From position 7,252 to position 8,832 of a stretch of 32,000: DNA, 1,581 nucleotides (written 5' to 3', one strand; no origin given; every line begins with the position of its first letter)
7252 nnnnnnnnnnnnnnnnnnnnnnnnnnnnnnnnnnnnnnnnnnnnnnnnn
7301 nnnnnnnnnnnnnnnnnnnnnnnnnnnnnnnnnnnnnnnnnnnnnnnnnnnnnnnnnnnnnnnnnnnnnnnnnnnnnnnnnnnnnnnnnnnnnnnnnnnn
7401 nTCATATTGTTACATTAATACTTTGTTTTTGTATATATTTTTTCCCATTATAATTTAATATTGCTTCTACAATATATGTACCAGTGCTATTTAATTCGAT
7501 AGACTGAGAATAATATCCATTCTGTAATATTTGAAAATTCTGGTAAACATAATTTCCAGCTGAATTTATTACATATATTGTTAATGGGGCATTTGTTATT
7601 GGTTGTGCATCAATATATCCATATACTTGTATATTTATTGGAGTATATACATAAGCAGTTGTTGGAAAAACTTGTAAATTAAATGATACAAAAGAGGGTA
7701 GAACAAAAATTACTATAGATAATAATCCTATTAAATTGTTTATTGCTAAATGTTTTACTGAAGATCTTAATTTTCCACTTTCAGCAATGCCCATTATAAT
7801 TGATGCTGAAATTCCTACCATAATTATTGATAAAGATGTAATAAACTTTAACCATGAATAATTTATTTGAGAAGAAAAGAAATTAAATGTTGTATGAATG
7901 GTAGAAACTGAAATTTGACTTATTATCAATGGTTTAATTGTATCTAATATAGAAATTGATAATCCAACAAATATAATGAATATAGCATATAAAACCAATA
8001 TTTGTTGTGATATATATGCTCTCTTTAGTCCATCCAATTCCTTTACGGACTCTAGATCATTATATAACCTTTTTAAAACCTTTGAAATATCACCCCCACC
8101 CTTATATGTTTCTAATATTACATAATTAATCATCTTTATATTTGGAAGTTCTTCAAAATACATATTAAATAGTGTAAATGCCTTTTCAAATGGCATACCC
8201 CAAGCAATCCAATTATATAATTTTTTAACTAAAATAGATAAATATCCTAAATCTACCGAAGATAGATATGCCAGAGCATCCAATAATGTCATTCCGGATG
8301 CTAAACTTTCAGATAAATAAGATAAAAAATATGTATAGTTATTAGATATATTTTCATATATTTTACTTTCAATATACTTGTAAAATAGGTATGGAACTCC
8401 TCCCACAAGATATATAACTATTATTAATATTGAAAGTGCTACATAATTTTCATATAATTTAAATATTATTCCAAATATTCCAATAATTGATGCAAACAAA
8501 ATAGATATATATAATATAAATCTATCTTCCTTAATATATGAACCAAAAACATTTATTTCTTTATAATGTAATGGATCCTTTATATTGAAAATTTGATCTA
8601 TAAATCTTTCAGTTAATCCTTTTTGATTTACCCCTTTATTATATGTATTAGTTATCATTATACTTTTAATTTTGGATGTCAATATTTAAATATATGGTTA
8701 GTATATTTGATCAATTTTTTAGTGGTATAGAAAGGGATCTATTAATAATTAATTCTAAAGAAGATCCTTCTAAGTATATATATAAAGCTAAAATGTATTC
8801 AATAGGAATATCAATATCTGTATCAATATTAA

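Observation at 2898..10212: Orphan type-IV-filament-like membrane module plus a giant glycoprotein, lying between ndk and infB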

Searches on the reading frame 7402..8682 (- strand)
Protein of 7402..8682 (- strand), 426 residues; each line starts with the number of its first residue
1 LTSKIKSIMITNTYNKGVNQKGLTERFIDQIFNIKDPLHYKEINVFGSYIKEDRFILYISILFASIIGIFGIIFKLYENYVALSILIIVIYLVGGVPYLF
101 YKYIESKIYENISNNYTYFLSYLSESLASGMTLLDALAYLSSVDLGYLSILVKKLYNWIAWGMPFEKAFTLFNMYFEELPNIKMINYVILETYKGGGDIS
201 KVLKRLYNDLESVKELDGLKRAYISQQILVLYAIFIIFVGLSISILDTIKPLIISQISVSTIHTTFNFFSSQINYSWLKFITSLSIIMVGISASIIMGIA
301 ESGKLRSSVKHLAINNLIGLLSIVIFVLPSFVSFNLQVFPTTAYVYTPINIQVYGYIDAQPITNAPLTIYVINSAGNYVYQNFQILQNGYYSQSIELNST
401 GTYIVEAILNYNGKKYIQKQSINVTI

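Call 5: search_protein_families(library=pfam, proteins=[window:7402-8682:-], max_evalue=0.1)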
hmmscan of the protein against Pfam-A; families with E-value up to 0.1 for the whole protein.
window:7402-8682:- (426 aa): 3 families
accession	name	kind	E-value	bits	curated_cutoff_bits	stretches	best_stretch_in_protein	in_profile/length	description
PF00482.28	T2SSF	-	1.9e-13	50.9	25.2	1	119-245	1-123/125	Type II secretion system (T2SS), protein F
PF11589.14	DUF3244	-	0.0081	16.6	25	1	365-412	40-87/96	Domain of unknown function (DUF3244)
PF01835.25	MG2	-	0.098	13.5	32.8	0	358-418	27-90/96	MG2 domain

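Call 7: search_protein_families(library=ncbifam, proteins=[window:7402-8682:-], max_evalue=0.1)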
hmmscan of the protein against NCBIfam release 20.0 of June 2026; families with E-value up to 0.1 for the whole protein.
window:7402-8682:- (426 aa): 1 family
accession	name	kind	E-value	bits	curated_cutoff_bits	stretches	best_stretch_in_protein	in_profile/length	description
NF004705.1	PRK06041.1-3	equivalog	6.5e-15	55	400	1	54-325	188-453/465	archaellar assembly protein ArlJ/FlaJ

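Call 53: search_solved_structures(query=window:7402-8682:-, max_evalue=1)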
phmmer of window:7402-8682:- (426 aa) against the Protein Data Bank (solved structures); distinct sequences matched with E-value up to 1: 1.
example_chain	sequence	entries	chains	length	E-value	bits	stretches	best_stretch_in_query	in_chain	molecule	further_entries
4py3_A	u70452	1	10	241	0.68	12.2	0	143-232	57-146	Bartonella effector protein (Bep) substrate of VirB T4SS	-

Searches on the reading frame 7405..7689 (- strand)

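Call 49: search_protein_families(library=pfam, proteins=[window:7405-7689:-], max_evalue=1)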
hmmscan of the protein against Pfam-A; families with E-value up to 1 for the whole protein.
seq(95 aa): 2 families
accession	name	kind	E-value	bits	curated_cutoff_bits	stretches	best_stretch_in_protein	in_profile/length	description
PF11589.14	DUF3244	-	0.0015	18.9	25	1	33-81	39-87/96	Domain of unknown function (DUF3244)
PF01835.25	MG2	-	0.0043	17.8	32.8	1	27-89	27-92/96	MG2 domain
